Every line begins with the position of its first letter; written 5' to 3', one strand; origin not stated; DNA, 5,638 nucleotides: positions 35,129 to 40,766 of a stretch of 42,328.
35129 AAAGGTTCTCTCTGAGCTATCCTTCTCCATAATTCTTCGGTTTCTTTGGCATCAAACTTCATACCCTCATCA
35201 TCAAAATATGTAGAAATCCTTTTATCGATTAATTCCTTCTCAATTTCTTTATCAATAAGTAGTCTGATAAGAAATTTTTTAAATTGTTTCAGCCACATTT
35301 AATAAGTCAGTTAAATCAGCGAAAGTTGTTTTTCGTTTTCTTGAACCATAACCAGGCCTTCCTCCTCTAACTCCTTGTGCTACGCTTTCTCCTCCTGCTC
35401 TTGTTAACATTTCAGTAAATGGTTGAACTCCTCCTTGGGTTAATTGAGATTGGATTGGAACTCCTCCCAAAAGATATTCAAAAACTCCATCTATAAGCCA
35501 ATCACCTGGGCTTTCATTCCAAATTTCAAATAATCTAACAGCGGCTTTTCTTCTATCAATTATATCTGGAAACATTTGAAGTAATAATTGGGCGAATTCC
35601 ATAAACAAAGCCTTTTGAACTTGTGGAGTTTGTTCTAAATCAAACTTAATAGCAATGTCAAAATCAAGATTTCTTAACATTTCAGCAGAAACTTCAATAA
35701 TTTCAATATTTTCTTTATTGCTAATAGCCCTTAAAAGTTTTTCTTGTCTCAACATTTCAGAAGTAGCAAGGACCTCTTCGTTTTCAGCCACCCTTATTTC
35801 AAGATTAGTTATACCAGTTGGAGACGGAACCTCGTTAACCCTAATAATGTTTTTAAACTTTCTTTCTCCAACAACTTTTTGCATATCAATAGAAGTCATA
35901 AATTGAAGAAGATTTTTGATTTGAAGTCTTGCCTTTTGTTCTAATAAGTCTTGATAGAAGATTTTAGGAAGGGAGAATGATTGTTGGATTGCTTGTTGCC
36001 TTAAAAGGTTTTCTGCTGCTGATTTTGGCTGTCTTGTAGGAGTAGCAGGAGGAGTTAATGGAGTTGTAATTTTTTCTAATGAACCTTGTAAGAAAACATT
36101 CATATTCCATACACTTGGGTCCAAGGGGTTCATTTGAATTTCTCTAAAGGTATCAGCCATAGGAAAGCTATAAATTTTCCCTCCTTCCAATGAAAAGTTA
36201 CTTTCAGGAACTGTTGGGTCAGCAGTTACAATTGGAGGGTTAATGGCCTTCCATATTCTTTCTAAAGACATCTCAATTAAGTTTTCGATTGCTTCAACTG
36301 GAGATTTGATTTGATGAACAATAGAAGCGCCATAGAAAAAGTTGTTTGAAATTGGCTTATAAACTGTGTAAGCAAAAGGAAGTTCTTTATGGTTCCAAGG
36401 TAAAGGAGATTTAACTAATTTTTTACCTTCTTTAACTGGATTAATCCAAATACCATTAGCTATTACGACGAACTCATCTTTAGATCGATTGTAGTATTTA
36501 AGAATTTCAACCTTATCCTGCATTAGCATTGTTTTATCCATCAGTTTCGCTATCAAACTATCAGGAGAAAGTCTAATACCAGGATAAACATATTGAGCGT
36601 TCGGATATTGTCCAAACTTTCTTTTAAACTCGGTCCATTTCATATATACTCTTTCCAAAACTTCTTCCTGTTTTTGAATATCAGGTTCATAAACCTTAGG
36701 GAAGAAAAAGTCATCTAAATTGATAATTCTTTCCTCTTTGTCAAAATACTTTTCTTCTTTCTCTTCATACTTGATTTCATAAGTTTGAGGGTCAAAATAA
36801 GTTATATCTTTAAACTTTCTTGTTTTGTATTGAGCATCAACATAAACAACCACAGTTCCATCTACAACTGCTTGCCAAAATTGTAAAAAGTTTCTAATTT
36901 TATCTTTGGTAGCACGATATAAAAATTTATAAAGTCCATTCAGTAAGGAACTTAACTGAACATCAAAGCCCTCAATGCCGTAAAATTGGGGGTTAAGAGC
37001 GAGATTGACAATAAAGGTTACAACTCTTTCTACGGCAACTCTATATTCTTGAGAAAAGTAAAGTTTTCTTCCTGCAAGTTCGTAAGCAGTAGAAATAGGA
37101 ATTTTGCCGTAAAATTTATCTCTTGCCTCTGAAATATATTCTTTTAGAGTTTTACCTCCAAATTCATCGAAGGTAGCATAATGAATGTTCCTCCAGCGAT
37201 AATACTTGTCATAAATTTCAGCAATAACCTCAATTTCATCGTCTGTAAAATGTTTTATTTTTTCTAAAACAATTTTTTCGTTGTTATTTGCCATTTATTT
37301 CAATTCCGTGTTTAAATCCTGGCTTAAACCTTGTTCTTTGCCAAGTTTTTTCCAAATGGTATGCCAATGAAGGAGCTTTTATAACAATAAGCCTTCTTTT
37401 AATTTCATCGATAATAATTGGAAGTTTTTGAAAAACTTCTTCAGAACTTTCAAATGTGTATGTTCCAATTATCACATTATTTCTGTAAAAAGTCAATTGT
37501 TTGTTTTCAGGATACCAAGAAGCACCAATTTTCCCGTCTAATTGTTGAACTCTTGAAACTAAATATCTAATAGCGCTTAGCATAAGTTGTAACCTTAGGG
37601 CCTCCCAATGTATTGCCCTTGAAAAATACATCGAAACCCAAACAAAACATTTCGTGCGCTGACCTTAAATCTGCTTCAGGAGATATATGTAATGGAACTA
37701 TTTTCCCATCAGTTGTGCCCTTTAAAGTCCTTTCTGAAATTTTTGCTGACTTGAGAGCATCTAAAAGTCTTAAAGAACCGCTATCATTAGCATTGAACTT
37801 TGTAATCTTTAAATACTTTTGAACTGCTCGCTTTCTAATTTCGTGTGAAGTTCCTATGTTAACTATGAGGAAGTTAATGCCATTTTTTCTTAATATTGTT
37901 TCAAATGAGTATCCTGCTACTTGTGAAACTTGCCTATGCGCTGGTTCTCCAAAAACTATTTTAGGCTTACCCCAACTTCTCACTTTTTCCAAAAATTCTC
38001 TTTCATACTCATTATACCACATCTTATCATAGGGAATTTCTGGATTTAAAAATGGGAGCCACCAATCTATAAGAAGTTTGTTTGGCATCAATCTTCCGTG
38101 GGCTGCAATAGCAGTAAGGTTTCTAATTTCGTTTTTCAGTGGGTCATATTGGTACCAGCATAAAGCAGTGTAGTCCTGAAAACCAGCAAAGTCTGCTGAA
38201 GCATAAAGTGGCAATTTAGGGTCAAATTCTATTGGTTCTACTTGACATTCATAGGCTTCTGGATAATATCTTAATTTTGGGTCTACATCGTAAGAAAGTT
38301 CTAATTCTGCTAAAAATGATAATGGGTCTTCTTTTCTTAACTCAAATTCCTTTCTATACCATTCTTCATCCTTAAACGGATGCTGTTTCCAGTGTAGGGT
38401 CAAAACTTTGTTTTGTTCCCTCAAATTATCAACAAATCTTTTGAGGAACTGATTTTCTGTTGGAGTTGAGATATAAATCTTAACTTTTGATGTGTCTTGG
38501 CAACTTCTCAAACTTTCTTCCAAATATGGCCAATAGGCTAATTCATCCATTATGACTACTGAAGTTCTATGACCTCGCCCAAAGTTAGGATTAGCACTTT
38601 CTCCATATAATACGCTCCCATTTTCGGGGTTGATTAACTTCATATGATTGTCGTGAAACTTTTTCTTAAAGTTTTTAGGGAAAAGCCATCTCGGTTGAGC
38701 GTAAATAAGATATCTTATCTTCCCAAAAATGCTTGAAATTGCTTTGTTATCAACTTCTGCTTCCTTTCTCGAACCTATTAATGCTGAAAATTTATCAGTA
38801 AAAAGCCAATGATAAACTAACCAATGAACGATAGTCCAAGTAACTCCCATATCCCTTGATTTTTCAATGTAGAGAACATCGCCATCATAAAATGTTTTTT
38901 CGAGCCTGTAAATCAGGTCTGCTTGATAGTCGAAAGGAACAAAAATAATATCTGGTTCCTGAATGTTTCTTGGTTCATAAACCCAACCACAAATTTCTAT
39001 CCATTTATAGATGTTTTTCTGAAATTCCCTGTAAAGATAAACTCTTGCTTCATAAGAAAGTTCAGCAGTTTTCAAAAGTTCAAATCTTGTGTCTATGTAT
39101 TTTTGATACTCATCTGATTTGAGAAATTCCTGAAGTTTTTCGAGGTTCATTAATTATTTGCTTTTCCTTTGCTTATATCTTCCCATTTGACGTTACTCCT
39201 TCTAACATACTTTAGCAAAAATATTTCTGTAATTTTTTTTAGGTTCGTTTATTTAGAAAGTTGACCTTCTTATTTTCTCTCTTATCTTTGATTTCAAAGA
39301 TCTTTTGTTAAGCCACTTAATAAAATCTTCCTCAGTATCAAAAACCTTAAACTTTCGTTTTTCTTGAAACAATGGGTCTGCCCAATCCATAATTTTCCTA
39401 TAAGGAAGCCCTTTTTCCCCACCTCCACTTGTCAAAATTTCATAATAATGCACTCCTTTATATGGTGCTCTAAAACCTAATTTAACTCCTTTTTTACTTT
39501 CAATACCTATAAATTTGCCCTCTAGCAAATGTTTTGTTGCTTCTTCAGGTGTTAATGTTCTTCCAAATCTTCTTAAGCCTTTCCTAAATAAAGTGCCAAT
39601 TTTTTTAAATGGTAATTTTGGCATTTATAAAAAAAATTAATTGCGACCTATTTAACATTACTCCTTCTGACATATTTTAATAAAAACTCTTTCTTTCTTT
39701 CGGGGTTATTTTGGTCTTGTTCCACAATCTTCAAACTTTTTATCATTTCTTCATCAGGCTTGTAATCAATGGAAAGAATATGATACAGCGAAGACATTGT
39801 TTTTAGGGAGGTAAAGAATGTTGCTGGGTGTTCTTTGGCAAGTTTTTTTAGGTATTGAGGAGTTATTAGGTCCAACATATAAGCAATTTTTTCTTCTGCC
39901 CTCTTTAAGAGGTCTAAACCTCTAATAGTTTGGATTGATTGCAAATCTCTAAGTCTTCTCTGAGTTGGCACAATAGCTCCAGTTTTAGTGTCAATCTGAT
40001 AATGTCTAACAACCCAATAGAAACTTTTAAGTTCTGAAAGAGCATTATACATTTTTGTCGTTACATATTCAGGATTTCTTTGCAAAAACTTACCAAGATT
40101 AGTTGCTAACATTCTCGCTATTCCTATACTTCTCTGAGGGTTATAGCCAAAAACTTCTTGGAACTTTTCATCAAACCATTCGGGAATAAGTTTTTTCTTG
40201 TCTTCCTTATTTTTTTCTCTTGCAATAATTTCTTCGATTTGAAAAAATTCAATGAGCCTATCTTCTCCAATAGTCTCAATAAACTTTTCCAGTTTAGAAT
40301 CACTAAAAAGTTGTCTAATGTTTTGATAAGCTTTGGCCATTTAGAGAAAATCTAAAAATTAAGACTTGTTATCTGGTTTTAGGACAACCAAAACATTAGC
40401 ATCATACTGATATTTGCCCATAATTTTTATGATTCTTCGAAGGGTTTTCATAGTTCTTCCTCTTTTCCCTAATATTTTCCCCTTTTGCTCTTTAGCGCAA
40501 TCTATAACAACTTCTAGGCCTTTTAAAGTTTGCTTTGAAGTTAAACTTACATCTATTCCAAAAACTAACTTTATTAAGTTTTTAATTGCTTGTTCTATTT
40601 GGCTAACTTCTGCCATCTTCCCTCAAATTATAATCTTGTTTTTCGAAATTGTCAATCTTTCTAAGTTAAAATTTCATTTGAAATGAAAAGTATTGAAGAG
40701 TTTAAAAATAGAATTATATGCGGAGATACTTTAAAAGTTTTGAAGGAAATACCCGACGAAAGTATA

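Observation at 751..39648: Genome-wide conserved gene-junction cassette (A/T)AGGTC(G/A)-AT-rich-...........ATG replacing Shine-Dalgarno sites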

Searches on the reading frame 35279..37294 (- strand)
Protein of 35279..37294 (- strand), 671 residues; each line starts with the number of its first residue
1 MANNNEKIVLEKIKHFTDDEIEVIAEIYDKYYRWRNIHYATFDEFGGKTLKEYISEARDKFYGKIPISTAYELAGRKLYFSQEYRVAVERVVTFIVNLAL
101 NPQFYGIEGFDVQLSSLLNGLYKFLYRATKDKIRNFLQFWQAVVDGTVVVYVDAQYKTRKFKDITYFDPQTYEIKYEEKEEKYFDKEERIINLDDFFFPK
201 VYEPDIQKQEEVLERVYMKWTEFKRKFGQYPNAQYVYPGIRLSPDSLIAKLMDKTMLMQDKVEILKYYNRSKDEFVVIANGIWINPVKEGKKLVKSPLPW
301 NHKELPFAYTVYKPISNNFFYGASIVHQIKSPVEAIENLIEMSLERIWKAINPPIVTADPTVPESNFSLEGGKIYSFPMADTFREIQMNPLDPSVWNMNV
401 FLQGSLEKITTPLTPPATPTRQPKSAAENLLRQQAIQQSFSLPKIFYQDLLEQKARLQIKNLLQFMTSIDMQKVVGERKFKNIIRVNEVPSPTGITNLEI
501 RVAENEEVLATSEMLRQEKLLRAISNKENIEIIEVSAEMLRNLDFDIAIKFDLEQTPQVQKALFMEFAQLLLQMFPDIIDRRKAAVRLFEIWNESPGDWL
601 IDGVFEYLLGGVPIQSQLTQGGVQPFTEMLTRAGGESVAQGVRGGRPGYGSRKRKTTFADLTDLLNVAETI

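Call 9: search_protein_families(library=phrogs, proteins=[window:35279-37294:-])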
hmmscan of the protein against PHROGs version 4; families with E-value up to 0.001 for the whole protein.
window:35279-37294:- (671 aa): 0 families

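Call 42: search_dna_similar(query=window:35279-37294:-, collection=phages, mode=protein, max_rows=20, max_evalue=0.001)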
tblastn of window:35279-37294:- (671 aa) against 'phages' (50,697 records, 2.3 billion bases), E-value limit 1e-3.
No match.

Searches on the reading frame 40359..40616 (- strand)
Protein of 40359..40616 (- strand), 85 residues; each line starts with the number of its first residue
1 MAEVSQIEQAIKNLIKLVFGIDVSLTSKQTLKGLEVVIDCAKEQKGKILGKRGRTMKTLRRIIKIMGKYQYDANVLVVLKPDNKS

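Call 17: search_protein_families(library=pfam, max_evalue=0.01, proteins=[window:40359-40616:-])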
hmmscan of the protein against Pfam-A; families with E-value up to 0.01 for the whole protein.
window:40359-40616:- (85 aa): 1 family
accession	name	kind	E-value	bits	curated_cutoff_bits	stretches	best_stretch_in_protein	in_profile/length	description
PF13083.13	KH_KhpA-B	-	5e-09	36.4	32.1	1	8-70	5-65/73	KhpA/KhpB, KH domain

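Call 52: find_homologous_proteins(query=window:40359-40616:-, max_evalue=0.001)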
Query window:40359-40616:- (85 aa): 22 proteins with E <= 0.001 among 22 candidates.
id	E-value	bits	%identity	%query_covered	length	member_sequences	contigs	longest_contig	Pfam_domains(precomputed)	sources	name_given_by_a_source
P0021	2.2e-45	169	100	100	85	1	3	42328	PF13083.14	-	-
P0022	1.6e-42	160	94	100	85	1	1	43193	PF13083.14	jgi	jgi:predicted RNA-binding protein YlqC (UPF0109 family)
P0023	1.1e-40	154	91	100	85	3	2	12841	PF13083.14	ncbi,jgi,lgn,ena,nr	ncbi:MAG: hypothetical protein RQ930_04060 [Candidatus Aenigmarchaeota archaeon]|jgi:predicted RNA-b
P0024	1.5e-39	151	87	100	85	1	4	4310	PF13083.14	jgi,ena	-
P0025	2.0e-39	150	89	100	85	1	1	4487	PF13083.14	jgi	jgi:predicted RNA-binding protein YlqC (UPF0109 family)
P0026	1.1e-37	145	81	100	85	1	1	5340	PF13083.14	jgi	jgi:predicted RNA-binding protein YlqC (UPF0109 family)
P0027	2.2e-37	144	80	100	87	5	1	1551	PF13083.14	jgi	jgi:predicted RNA-binding protein YlqC (UPF0109 family)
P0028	7.8e-37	142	83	96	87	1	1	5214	PF00013.36,PF13083.14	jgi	jgi:predicted RNA-binding protein YlqC (UPF0109 family)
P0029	1.1e-36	142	82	99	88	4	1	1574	PF13083.14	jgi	jgi:predicted RNA-binding protein YlqC (UPF0109 family)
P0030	2.0e-36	141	79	99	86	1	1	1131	PF13083.14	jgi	jgi:predicted RNA-binding protein YlqC (UPF0109 family)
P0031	3.2e-36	140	79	100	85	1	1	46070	PF13083.14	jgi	jgi:predicted RNA-binding protein YlqC (UPF0109 family)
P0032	3.3e-36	140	77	99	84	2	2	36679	PF13083.14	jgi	jgi:predicted RNA-binding protein YlqC (UPF0109 family)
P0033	5.1e-36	140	79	100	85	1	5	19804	PF13083.14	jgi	jgi:predicted RNA-binding protein YlqC (UPF0109 family)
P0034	2.1e-35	138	78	100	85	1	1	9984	PF13083.14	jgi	jgi:predicted RNA-binding protein YlqC (UPF0109 family)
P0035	9.9e-35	135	72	100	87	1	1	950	PF13083.14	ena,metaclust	metaclust:\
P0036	2.2e-34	134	76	100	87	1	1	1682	PF13083.14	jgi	jgi:predicted RNA-binding protein YlqC (UPF0109 family)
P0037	1.5e-32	128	69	98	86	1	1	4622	PF13083.14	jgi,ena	-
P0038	2.1e-32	128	70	98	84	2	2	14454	PF13083.14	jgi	-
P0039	3.0e-32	128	70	96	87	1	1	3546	PF13083.14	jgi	jgi:predicted RNA-binding protein YlqC (UPF0109 family)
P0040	7.0e-32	126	76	100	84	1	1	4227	PF13083.14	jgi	-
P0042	5.2e-19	86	55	96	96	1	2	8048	PF07650.24,PF13083.14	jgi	jgi:predicted RNA-binding protein YlqC (UPF0109 family)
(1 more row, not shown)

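Call 60: search_protein_families(library=phrogs, max_evalue=0.01, proteins=[window:40359-40616:-])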
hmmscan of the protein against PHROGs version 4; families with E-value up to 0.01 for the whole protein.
window:40359-40616:- (85 aa): 0 families

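Call 64: find_encoding_contigs(protein=P0031, flank=10000, max_places=1)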
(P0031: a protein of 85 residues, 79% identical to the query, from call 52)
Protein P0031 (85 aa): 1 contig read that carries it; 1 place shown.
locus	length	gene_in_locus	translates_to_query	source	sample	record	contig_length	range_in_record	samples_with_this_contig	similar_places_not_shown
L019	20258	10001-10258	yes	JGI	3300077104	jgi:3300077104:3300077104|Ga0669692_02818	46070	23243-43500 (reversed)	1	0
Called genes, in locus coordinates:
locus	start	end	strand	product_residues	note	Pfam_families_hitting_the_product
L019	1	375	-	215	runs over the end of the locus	-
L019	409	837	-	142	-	-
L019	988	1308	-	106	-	PF18903:DUF5659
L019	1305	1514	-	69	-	-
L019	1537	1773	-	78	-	-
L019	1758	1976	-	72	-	-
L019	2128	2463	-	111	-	-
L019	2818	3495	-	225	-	-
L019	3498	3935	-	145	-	PF04434:SWIM (weak)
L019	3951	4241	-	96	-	-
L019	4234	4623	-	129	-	-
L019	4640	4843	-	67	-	-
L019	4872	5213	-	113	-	-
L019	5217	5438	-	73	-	-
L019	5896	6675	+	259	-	PF01807:Zn_ribbon_DnaG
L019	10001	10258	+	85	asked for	PF13083:KH_KhpA-B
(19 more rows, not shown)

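Call 65: find_encoding_contigs(protein=P0042, flank=10000, max_places=2)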
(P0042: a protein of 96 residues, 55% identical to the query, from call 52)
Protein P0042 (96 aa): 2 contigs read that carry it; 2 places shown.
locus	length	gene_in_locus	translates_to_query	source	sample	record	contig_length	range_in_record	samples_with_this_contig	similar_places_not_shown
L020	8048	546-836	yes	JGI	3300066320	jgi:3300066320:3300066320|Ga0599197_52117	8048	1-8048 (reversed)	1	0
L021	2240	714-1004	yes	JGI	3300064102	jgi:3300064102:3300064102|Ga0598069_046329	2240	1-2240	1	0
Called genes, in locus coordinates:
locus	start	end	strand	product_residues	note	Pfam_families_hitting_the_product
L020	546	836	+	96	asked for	PF07650:KH_2 (faint), PF13083:KH_KhpA-B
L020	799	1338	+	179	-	-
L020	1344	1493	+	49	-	-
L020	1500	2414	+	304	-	-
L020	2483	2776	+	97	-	-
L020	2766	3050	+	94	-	PF14528:LAGLIDADG_3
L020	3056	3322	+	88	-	-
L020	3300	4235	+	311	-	-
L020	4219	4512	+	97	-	-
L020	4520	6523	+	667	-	-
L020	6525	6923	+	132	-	-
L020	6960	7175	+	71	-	-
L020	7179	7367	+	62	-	-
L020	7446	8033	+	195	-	-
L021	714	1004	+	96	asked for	PF07650:KH_2 (faint), PF13083:KH_KhpA-B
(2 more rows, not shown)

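Call 66: find_encoding_contigs(protein=P0038, flank=10000, max_places=1)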
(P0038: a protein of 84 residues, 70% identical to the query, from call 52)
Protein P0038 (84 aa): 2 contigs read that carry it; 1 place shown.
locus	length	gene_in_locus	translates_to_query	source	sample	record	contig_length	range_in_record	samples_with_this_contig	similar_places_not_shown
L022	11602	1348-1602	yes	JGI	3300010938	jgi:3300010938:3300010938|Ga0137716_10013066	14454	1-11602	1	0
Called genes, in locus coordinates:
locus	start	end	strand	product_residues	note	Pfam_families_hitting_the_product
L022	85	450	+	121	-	-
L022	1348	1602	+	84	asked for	PF13083:KH_KhpA-B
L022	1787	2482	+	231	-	-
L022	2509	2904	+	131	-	-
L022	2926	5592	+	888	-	PF14528:LAGLIDADG_3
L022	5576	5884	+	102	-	-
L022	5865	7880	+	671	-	-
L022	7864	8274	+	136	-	-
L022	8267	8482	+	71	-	-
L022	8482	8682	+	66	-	-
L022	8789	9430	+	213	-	-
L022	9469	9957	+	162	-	-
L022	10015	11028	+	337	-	PF25209:Phage_capsid_4 (weak)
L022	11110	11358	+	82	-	-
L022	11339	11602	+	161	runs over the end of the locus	-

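Call 80: predict_structure(alignment_id=A2)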
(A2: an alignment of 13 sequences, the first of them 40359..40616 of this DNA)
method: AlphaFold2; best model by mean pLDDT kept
length: 85 residues; sequences in the alignment: 13
mean_pLDDT: 91.4   pTM: 0.81
mean pLDDT of the five models: 91.4, 91.4, 90.8, 89.0, 87.1
residues with pLDDT >= 90: 72; 70-90: 9; 50-70: 3; < 50: 1
segments of 3 or more residues with pLDDT < 50: none
pLDDT, mean of each block of 10 residues (from residue 1): 86 96 95 94 90 94 95 94 66
secondary structure, 60 per line:
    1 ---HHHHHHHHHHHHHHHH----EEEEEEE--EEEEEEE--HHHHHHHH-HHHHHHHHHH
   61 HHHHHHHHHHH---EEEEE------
elements in order: H4-19 E24-30 E33-39 H42-49 H51-71 E75-79

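Call 83: fold_search(model_id=the predicted structure, library=pdb)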
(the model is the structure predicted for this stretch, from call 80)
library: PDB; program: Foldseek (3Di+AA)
matches with E <= 10: 743; with E <= 0.001: 1
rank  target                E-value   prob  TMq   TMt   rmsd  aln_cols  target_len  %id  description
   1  9fny_AC               3.8e-04  1.00  0.61  0.29   3.8        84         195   21  PF30S-PF30S dimer mediated by aRDF from P. furiosus (Structure I) (released 2025-01-15)
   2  9fhl_Z                1.4e-03  1.00  0.59  0.29   3.4        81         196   15  High-resolution cryo-EM structure of Saccharolobus solfataricus 30S ribosomal subunit bound to mRNA and initiator tRNA (released 2025-01-15)
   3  6tmf_C                1.5e-03  1.00  0.61  0.30   3.3        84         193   20  Structure of an archaeal ABCE1-bound ribosomal post-splitting complex (released 2020-02-12)
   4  3gku_C                1.5e-03  1.00  0.61  0.43   3.1        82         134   20  Crystal structure of a probable RNA-binding protein from Clostridium symbiosum ATCC 14940 (released 2009-03-31)
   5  9h3g_AA               1.6e-03  1.00  0.60  0.29   3.1        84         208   13  Structure of the Arabidopsis thaliana 80S ribosome in complex with P- and E-site tRNAs and mRNA (released 2026-02-04)
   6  8p16_h                1.7e-03  1.00  0.65  0.30   4.2        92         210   16  E167K RF2 on E. coli 70S release complex with UGG (Structure I) (released 2024-05-22)
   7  4v4b_AC               2.0e-03  1.00  0.71  0.35   2.9        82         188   13  Structure of the ribosomal 80S-eEF2-sordarin complex from yeast obtained by docking atomic models for RNA and protein (released 2014-07-09)
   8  7n1p_SC               2.0e-03  1.00  0.65  0.30   4.1        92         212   17  Elongating 70S ribosome complex in a classical pre-translocation (PRE-C) conformation (released 2021-07-14)
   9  8p2f_d                2.1e-03  1.00  0.63  0.30   4.1        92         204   16  Staphylococcus aureus 70S ribosome with elongation factor G locked with fusidic acid cyclopentane in post-translocatio (released 2024-05-01)
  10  1wh9_MODEL_1_A        2.1e-03  1.00  0.56  0.53   5.2        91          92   13  Solution structure of the KH domain of human ribosomal protein S3 (released 2004-11-28)
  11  9lrg                  2.4e-03  1.00  0.67  0.42   2.7        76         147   17  Crystal Structure of Thermus thermophilus KhpB/EloR (released 2025-07-23)
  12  6ztm_AC               3.2e-03  1.00  0.64  0.30   4.2        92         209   17  E. coli 70S-RNAP expressome complex in collided state without NusG (released 2020-09-16)
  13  6fai_D                3.4e-03  1.00  0.64  0.30   4.0        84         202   15  Structure of a eukaryotic cytoplasmic pre-40S ribosomal subunit (released 2018-02-28)
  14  9bh5_AD               3.6e-03  1.00  0.65  0.29   3.4        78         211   19  High-resolution C. elegans 80S ribosome structure - class 1 (released 2024-09-04)
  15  8zej_C                3.8e-03  1.00  0.64  0.30   4.3        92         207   17  Structure of E.coli ribosome in complex with an engineered arrest peptide (released 2025-06-18)
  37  3gku_A                9.7e-03  1.00  0.60  0.29   3.3        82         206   18  Crystal structure of a probable RNA-binding protein from Clostridium symbiosum ATCC 14940 (released 2009-03-31)
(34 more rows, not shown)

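Call 94: find_related_loci(query=A5, collection=viral_contigs, flank=10000)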
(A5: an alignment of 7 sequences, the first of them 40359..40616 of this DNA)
Query A5 (85 aa) in viral_contigs; peptide patterns used: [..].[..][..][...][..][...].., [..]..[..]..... (x = any residue, [..] = any of these).
72 stretches matched a pattern; 13 encode a relative of the query (tblastn E <= 1e-3); 13 distinct loci.
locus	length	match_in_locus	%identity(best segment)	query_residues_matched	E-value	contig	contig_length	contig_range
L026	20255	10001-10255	89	1-85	2e-47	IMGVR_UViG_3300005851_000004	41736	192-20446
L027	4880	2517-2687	46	27-82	3e-13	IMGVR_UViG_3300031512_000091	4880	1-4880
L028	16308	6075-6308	40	7-82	5e-13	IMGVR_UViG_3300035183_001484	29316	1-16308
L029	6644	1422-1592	46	27-82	9e-13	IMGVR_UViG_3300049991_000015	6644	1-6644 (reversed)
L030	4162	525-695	42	27-82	3e-12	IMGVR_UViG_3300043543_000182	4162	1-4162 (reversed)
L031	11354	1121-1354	33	7-82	6e-12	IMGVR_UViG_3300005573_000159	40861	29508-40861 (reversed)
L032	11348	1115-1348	33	7-82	6e-12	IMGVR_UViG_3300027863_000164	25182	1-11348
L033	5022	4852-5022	42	27-82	7e-12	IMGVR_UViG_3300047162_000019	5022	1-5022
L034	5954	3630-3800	42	27-82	7e-12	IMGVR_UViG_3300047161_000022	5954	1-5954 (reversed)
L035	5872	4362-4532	40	27-82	7e-12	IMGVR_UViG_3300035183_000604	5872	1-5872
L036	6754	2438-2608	40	27-82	7e-12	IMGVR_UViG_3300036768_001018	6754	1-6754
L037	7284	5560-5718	42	31-82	9e-12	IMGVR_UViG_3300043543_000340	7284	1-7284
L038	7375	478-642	41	19-74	1e-4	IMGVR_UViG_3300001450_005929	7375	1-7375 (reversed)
